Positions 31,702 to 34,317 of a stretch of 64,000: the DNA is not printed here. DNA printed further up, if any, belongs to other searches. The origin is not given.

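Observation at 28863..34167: Coupled N6-adenine methyltransferase + SNF2 helicase pair without any other known defence-system partner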

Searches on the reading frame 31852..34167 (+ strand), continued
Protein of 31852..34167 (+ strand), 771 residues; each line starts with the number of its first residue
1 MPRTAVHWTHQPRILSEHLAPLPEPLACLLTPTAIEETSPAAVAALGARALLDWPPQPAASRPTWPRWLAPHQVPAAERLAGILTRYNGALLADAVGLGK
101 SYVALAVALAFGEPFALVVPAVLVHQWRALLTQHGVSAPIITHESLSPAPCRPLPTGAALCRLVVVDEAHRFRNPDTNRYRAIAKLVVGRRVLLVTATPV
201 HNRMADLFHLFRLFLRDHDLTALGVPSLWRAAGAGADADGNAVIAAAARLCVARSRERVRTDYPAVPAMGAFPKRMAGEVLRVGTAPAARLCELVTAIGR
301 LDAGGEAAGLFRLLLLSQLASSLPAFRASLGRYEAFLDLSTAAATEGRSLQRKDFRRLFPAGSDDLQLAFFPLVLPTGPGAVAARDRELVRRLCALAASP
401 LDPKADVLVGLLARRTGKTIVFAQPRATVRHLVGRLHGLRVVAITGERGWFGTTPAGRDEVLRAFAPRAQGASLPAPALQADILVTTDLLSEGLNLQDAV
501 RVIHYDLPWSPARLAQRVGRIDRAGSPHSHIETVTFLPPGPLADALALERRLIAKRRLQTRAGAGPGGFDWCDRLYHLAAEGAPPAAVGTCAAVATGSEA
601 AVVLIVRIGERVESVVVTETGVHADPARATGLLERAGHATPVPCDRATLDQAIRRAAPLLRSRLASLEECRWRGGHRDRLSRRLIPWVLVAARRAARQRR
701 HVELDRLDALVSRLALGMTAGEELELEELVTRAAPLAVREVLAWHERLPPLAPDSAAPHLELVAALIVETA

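Call 23: search_protein_families(library=pfam, proteins=[L078:2700-3626:-, L078:11114-13696:+, L080:11154-12413:+, L080:2004-2597:+, L082:10258-13770:-, L082:2338-2910:-, L086:3009-4682:-, L086:10167-11456:+, L085:92-2053:-, L085:7197-8600:+], max_evalue=0.001)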
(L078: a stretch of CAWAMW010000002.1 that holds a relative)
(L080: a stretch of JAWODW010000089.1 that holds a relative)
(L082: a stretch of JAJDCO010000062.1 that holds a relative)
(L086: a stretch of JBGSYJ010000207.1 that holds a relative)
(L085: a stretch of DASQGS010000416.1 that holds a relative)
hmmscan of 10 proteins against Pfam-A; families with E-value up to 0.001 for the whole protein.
L078:2700-3626:- (308 aa): 1 family
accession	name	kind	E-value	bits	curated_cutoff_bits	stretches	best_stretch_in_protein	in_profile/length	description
PF01619.24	Pro_dh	-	8.9e-33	114.5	27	1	42-302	2-277/278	Proline dehydrogenase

L078:11114-13696:+ (860 aa): 1 family
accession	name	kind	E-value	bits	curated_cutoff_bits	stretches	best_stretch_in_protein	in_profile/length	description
PF01019.26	G_glu_transpept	-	8e-116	388.3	27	1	324-855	2-512/512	Gamma-glutamyltranspeptidase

L080:11154-12413:+ (419 aa): 3 families
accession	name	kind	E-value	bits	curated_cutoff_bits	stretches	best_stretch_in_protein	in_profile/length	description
PF07676.18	PD40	-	1.5e-33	114.4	20.9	4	329-350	16-38/38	WD40-like Beta Propeller Repeat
PF00930.27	DPPIV_N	-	5.3e-13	48.8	22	0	329-374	50-91/354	Dipeptidyl peptidase IV (DPP IV) N-terminal region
PF14583.12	Pectate_lyase22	-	7.1e-08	32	30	0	288-368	215-286/386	Oligogalacturonate lyase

L080:2004-2597:+ (197 aa): 0 families

L082:10258-13770:- (1170 aa): 17 families
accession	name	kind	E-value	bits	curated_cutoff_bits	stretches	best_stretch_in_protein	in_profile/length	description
PF13517.12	FG-GAP_3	-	1.2e-36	125.5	26.9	6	359-421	1-61/61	FG-GAP-like repeat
PF07719.23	TPR_2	-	8.5e-15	54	27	1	135-168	1-34/34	Tetratricopeptide repeat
PF14559.12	TPR_19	-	3.1e-13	50.3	25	1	117-172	7-62/68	Tetratricopeptide repeat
PF07593.17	UnbV_ASPIC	-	2.4e-11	43.8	23.4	1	681-744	1-64/68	ASPIC and UnbV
PF01839.29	FG-GAP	-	4e-10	39.8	22.1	1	303-328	1-26/37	FG-GAP repeat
PF13432.12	TPR_16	-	4.2e-10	40.3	32.7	1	117-168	13-64/65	Tetratricopeptide repeat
PF00515.34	TPR_1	-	5.1e-10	39.2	27.8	1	135-168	1-34/34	Tetratricopeptide repeat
PF13431.12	TPR_17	-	8.5e-10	38.6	24.4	1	126-156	4-34/34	Tetratricopeptide repeat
PF13428.12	TPR_14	-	9.6e-10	38.6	23.5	1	135-177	1-43/44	Tetratricopeptide repeat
PF23914.1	TPR_CcmH_CycH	-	2.9e-09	37.4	42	1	78-168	64-154/158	Cytochrome c-type biogenesis protein H TPR domain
PF13414.12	TPR_11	-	4.1e-09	36.4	26.8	0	150-176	9-35/42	TPR repeat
PF13424.12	TPR_12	-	5.9e-08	33.2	30.1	2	110-166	14-76/77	Tetratricopeptide repeat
PF13181.12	TPR_8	-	6.4e-08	32.6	25.7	1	136-168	2-34/34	Tetratricopeptide repeat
PF24575.1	TPR_Slam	-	1e-05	26.3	35.2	0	58-113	41-96/104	Surface lipoprotein assembly modifier, N-terminal TPR repeats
PF13176.12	TPR_7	-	0.0002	21.7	27.9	0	137-170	1-34/36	Tetratricopeptide repeat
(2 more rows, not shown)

L082:2338-2910:- (190 aa): 6 families
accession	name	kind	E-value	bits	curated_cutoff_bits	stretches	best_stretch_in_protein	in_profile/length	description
PF08241.18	Methyltransf_11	-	2.5e-22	79.8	21.2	1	65-154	1-93/95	Methyltransferase domain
PF13649.12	Methyltransf_25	-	2e-20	73.7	27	1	65-151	2-96/97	Methyltransferase domain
PF13847.12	Methyltransf_31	-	2e-14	53.9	27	1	63-159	6-112/145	Methyltransferase domain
PF08242.18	Methyltransf_12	-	2.1e-12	48.1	30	1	65-151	1-95/98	Methyltransferase domain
PF13489.12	Methyltransf_23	-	1.6e-11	44.6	27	1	52-162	17-124/164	Methyltransferase domain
PF01209.24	Ubie_methyltran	-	4e-11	43.1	20.1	1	62-161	49-156/233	ubiE/COQ5 methyltransferase family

L086:3009-4682:- (557 aa): 1 family
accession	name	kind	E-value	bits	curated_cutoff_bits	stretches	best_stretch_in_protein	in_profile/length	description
PF01663.27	Phosphodiest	-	1.6e-06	28.4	23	1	210-449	18-216/342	Type I phosphodiesterase / nucleotide pyrophosphatase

L086:10167-11456:+ (429 aa): 11 families
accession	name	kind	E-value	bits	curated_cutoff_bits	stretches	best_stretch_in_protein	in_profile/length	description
PF00158.32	Sigma54_activat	-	2.2e-72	242.6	20.2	1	102-268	1-168/168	Sigma-54 interaction domain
PF25601.1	AAA_lid_14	-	2.4e-27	95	27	1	273-347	1-75/87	AAA+ ATPase lid domain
PF00072.30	Response_reg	-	4e-21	75.7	30.2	1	2-73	39-110/111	Response regulator receiver domain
PF14532.12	Sigma54_activ_2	-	5.5e-20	72.5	25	1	104-272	2-138/138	Sigma-54 interaction domain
PF00004.35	AAA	-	4.3e-09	37.3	21.2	1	126-263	1-127/131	ATPase family associated with various cellular activities (AAA)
PF02954.25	HTH_8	-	1.3e-08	34.8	22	1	370-410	2-42/42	Bacterial regulatory protein, Fis family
PF07728.20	AAA_5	-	1.6e-08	35.1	22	1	126-243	2-123/139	AAA domain (dynein-related subfamily)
PF20030.5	bpMoxR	-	0.00011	21.7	27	1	120-242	28-145/205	MoxR domain in the MoxR-vWA-beta-propeller ternary systems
PF13191.12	AAA_16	-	0.00012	23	32.6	1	103-161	3-63/167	AAA ATPase domain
PF20720.3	nSTAND3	-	0.00016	21.8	27.2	1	112-156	6-51/155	Novel STAND NTPase 3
PF01078.27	Mg_chelatase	-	0.0005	20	20.3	0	180-243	93-158/207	Magnesium chelatase, subunit ChlI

L085:92-2053:- (653 aa): 1 family
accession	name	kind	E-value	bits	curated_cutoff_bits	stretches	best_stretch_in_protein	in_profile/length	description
PF01663.27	Phosphodiest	-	1.2e-05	25.6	23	1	292-547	18-217/342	Type I phosphodiesterase / nucleotide pyrophosphatase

L085:7197-8600:+ (467 aa): 10 families
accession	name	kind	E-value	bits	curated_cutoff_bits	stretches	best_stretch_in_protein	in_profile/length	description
PF00158.32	Sigma54_activat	-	2.3e-69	232.8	20.2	1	141-306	1-167/168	Sigma-54 interaction domain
PF00072.30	Response_reg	-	1.1e-28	100.1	30.2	1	4-111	2-109/111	Response regulator receiver domain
PF25601.1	AAA_lid_14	-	3e-27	94.7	27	1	312-384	1-73/87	AAA+ ATPase lid domain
PF14532.12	Sigma54_activ_2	-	1.2e-17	64.9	25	1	142-311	1-138/138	Sigma-54 interaction domain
PF02954.25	HTH_8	-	2.1e-07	31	22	1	417-449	10-42/42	Bacterial regulatory protein, Fis family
PF00004.35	AAA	-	2.2e-06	28.6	21.2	1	165-300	1-125/131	ATPase family associated with various cellular activities (AAA)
PF07728.20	AAA_5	-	2.5e-05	24.8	22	1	165-282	2-123/139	AAA domain (dynein-related subfamily)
PF20030.5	bpMoxR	-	6.3e-05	22.6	27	1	221-281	88-146/205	MoxR domain in the MoxR-vWA-beta-propeller ternary systems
PF20161.5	VpsR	-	0.00023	21.3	23.7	1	20-110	27-118/121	VpsR domain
PF13191.12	AAA_16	-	0.00044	21.2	32.6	0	144-210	5-79/167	AAA ATPase domain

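Call 24: search_protein_families(library=pfam, proteins=[L070:2608-3534:-, L070:3531-3968:-, L070:10872-12029:-, L058:4318-4842:+, L058:10327-11031:+, L058:2412-4265:+, L083:258-899:+, L083:4355-4942:+, L078:208-2616:-, L082:13807-15558:-], max_evalue=0.001)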
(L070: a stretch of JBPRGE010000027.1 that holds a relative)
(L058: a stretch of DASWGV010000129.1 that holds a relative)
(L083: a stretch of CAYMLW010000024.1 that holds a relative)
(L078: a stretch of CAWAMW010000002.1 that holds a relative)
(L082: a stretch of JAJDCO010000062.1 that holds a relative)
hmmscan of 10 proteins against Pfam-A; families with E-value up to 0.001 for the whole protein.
L070:2608-3534:- (308 aa): 1 family
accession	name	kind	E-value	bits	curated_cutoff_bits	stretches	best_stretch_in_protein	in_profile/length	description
PF01619.24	Pro_dh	-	5e-31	108.7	27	1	42-298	2-273/278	Proline dehydrogenase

L070:3531-3968:- (145 aa): 0 families

L070:10872-12029:- (385 aa): 0 families

L058:4318-4842:+ (174 aa): 1 family
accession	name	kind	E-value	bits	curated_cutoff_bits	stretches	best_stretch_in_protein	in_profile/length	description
PF04167.18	DUF402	-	5.8e-14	52.5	23.9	1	56-122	2-68/68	Protein of unknown function (DUF402)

L058:10327-11031:+ (234 aa): 1 family
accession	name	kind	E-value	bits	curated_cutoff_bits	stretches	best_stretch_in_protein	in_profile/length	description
PF00512.31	HisKA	-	3.1e-05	24.4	26.9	1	151-210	4-61/66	His Kinase A (phospho-acceptor) domain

L058:2412-4265:+ (617 aa): 2 families
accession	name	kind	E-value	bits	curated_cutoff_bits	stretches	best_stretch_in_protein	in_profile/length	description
PF00723.27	Glyco_hydro_15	-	2.3e-73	248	22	1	223-586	3-426/427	Glycosyl hydrolases family 15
PF19291.4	TREH_N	-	8e-19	68.2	23.1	1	5-209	14-211/211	Trehalase-like, N-terminal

L083:258-899:+ (213 aa): 0 families

L083:4355-4942:+ (195 aa): 2 families
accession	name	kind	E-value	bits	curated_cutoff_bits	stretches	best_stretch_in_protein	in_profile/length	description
PF12867.12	DinB_2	-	3.4e-11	44.1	24.8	1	65-179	7-127/128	DinB superfamily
PF05163.17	DinB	-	2.1e-08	34.7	23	1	75-193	28-151/165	DinB family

L078:208-2616:- (802 aa): 10 families
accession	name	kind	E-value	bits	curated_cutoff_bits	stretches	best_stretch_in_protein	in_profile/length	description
PF00072.30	Response_reg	-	2.8e-21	76.2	30.2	1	684-795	1-110/111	Response regulator receiver domain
PF02518.31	HATPase_c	-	9.8e-20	71.5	26.4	1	533-654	2-109/111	Histidine kinase-, DNA gyrase B-, and HSP90-like ATPase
PF00989.32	PAS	-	2.3e-14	53.8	22.6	1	298-407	2-113/113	PAS fold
PF08447.18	PAS_3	-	2.1e-12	47.6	25.6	1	321-389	3-73/89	PAS fold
PF13426.13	PAS_9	-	5.3e-09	36.7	27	1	310-409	4-103/103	PAS domain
PF08448.16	PAS_4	-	1e-08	35.8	23.1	1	303-411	1-109/110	PAS fold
PF00512.31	HisKA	-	6.5e-08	33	26.9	1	427-488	3-63/66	His Kinase A (phospho-acceptor) domain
PF13188.13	PAS_8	-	2.2e-06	27.8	21.8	1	298-339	2-40/65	PAS domain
PF01336.31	tRNA_anti-codon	-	1e-05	25.8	27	0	161-218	1-57/75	OB-fold nucleic acid binding domain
PF13567.11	DUF4131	-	0.00011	22.4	31.6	0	56-123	63-136/165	Domain of unknown function (DUF4131)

L082:13807-15558:- (583 aa): 3 families
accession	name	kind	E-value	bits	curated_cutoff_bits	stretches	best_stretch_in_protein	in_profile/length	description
PF13517.12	FG-GAP_3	-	2.6e-47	159.7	26.9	5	147-208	1-61/61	FG-GAP-like repeat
PF07593.17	UnbV_ASPIC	-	2.1e-15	56.8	23.4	1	501-559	1-59/68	ASPIC and UnbV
PF01839.29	FG-GAP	-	4.4e-13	49.2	22.1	0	140-168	2-27/37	FG-GAP repeat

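Call 28: search_solved_structures(query=A1, max_evalue=0.01)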
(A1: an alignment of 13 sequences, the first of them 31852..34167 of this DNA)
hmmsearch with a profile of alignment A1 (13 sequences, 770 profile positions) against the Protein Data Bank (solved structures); distinct sequences matched with E-value up to 0.01: 115 (the best 60 are shown).
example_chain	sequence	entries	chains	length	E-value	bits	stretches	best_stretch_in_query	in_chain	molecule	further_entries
8so8_A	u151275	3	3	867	9.8e-15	56.9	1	476-526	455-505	RNA polymerase-associated protein RapA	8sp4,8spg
4s20_K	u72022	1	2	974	2e-14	55.9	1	476-526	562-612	RNA polymerase-associated protein RapA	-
6bog_A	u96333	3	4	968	2.1e-14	55.8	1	476-526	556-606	RNA polymerase-associated protein RapA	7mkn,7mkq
7m8e_F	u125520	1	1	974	2.2e-14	55.8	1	476-526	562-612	RNA polymerase-associated protein RapA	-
8t0l_F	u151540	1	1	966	2.5e-13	52.3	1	476-526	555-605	RNA polymerase-associated protein RapA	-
1z63_A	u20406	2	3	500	3.3e-12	48.6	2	71-209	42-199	Helicase of the snf2/rad54 family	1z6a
6gej_M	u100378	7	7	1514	1.9e-08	36.2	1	155-211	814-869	Helicase SWR1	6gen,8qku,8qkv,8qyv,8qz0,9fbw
9b1d_A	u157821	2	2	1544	2e-08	36.1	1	155-211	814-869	Helicase SWR1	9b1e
8qy7_A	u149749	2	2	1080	2.6e-08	35.7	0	399-523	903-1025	DEAD/DEAH box helicase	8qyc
1hv8_A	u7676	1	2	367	3.2e-08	35.4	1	396-530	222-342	PUTATIVE ATP-DEPENDENT RNA HELICASE MJ0669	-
6uv0_A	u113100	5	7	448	3.3e-08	35.3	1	392-544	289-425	Probable ATP-dependent RNA helicase DDX17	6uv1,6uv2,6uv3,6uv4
7vdt_A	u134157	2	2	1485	3.5e-08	35.3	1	156-213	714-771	Isoform 2 of Transcription activator BRG1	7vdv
9wbz_A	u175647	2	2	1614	4.7e-08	34.8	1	156-213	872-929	Isoform 2 of SWI/SNF-related matrix-associated actin-dependent regulator of chromatin subf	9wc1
9ux9_K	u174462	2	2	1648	5.5e-08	34.6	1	156-213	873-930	SWI/SNF-related matrix-associated actin-dependent regulator of chromatin subfamily A membe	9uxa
6lth_I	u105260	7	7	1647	5.6e-08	34.6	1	156-213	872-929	Transcription activator BRG1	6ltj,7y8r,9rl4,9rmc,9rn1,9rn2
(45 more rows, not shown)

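Call 34: find_related_loci(query=A1, collection=viral_contigs, flank=6000)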
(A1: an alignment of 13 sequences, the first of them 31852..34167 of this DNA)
Query A1 (771 aa) in viral_contigs; peptide patterns used: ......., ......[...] (x = any residue, [..] = any of these).
155 stretches matched a pattern; 35 encode a relative of the query (tblastn E <= 1e-3); 35 distinct loci.
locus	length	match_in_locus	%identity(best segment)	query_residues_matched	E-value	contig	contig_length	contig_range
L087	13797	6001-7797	31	61-544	2e-18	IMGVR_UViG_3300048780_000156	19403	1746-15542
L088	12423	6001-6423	31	69-207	4e-11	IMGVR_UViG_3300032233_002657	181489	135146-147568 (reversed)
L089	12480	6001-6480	28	91-227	4e-10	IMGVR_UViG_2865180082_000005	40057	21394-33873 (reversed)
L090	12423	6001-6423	32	69-207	5e-10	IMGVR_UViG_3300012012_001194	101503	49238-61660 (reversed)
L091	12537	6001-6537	30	33-205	1e-8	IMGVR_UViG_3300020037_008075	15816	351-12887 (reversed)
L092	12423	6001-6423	29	69-207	5e-8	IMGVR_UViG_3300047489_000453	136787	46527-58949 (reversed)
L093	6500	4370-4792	28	69-207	1e-7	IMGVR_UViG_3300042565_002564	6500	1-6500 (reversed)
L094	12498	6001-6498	25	91-238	3e-7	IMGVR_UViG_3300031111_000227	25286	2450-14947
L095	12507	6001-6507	24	78-219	1e-6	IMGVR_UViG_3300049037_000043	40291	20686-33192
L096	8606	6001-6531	24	68-208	2e-6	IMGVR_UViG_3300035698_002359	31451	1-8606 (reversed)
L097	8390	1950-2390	27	91-216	1e-5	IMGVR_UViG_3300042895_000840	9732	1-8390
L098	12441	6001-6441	27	91-216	1e-5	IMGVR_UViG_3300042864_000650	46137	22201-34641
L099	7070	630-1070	27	91-216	1e-5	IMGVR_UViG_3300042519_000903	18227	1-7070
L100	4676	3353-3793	27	91-216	1e-5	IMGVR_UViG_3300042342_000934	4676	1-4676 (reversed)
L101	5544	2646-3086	27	91-216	1e-5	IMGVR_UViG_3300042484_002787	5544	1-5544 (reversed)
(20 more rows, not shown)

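Call 36: search_dna_similar(query=window:31852-34167:+, collection=plasmids, mode=protein, max_rows=15)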
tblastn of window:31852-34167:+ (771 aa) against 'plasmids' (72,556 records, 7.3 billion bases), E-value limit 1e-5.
Records with a match: 459; places in all: 483; records where one place covers at least 80% of the query: 0.
Best place of each record, by identity: 60-80% 3; <60% 456.
By first word of the organism name: Thermus 28; Rhodococcus 26; Deinococcus 19; Nostoc 18; Enterococcus 18; Bacillus 17; Listeria 17; Escherichia 16; Acinetobacter 14; Klebsiella 11; and 138 more.
By predicted mobility (MOB-suite, as given by PLSDB): non-mobilizable 278; mobilizable 104; conjugative 77.
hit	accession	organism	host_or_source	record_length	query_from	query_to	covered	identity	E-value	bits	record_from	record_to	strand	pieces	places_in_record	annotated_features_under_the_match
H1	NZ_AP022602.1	Mycobacterium gallinarum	-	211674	55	531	42%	35.7%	6e-14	146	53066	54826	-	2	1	helicase-related protein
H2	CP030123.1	Brasilonema octagenarum UFV-E1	Eucalyptus grandis,mixed culture,leaves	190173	69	531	44%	31.7%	8e-14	162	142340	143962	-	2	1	helicase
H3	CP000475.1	Paenarthrobacter aurescens TC1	-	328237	69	567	37%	37.5%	6e-14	143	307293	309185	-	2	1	helicase, SNF2 family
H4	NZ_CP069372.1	Neotabrizicola shimadae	microbial biofilm,biofilm, Nakabusa ...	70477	65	568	42%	31.6%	5e-13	152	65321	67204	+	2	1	helicase-related protein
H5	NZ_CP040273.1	Nostoc sp. C052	Blasia pusilla,pure culture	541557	69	531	36%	37.4%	9e-16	164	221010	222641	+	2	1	helicase-related protein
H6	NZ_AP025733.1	Nostoc cf. commune SO-36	-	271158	69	531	36%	37.0%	9e-16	166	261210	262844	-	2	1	helicase-related protein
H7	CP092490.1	Endozoicomonas sp. Mp262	Meretrix meretrix,whole organism,sea ...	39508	65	536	40%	32.5%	7e-14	157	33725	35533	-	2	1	record has no annotation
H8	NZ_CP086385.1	Deinococcus radiophilus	Harpadon nehereus,cell culture,2 Mrad ...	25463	69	532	36%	36.8%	3e-15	158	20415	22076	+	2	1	helicase-related protein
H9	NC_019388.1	Thermus oshimai JL-2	-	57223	72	536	35%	37.1%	2e-13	158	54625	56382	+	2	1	helicase-related protein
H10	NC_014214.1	Allomeiothermus silvanus DSM 9946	hot spring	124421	71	526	34%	37.2%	7e-12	146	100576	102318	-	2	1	helicase-related protein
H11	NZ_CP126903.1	Mycolicibacterium vanbaalenii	cell culture,soil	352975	69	536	37%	34.2%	2e-13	152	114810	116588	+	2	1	helicase-related protein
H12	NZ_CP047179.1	Rathayibacter sp. VKM Ac-2759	Tanacetum vulgare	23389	69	536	37%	33.8%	2e-12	137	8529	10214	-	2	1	helicase-related protein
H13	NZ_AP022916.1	Bacillus cereus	-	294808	65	570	38%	32.6%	5e-14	155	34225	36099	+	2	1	helicase-related protein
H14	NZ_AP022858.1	Bacillus cereus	-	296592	65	570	38%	32.6%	5e-14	155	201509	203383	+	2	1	helicase-related protein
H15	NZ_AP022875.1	Bacillus cereus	-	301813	65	570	38%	32.6%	5e-14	155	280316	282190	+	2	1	helicase-related protein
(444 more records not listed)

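Call 37: get_annotated_region(hit=H8, flank=8000)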
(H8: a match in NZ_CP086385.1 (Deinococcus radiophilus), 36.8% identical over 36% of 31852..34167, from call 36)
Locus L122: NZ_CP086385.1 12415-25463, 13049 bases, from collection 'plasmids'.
description: Deinococcus radiophilus strain ATCC 27603 plasmid pRadio5, complete sequence
organism: Deinococcus radiophilus (NCBI taxid 32062)
taxonomy: Bacteria; Deinococcota; Deinococci; Deinococcales; Deinococcaceae; Deinococcus; Deinococcus radiophilus
host: -; source: Harpadon nehereus,cell culture,2 Mrad irradiated Bombay duck; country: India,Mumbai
typing (MOB-suite, as given by PLSDB): non-mobilizable
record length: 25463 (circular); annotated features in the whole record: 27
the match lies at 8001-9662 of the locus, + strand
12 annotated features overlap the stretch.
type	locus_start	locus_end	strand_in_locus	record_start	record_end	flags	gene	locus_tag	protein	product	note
CDS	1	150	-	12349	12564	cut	-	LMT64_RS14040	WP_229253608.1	hypothetical protein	-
CDS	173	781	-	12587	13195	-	-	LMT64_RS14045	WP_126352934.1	ParA family protein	-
CDS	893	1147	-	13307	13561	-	-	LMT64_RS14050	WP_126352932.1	hypothetical protein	-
CDS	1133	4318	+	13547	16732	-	-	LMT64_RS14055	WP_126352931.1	N-6 DNA methylase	GO:0006306 - DNA methylation [Evidence IEA]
CDS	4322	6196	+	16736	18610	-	-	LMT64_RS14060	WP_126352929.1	DUF262 domain-containing protein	-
CDS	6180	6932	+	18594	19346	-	-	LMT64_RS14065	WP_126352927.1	hypothetical protein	-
CDS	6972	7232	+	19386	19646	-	-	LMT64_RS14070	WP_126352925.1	hypothetical protein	-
CDS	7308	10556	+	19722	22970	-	-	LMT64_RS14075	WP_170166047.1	helicase-related protein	-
CDS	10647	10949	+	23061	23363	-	-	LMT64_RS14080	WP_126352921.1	hypothetical protein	-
CDS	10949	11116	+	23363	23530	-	-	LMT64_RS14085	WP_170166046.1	hypothetical protein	-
CDS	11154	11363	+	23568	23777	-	-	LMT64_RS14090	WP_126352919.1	hypothetical protein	-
CDS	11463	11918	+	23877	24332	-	-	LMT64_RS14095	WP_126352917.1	hypothetical protein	-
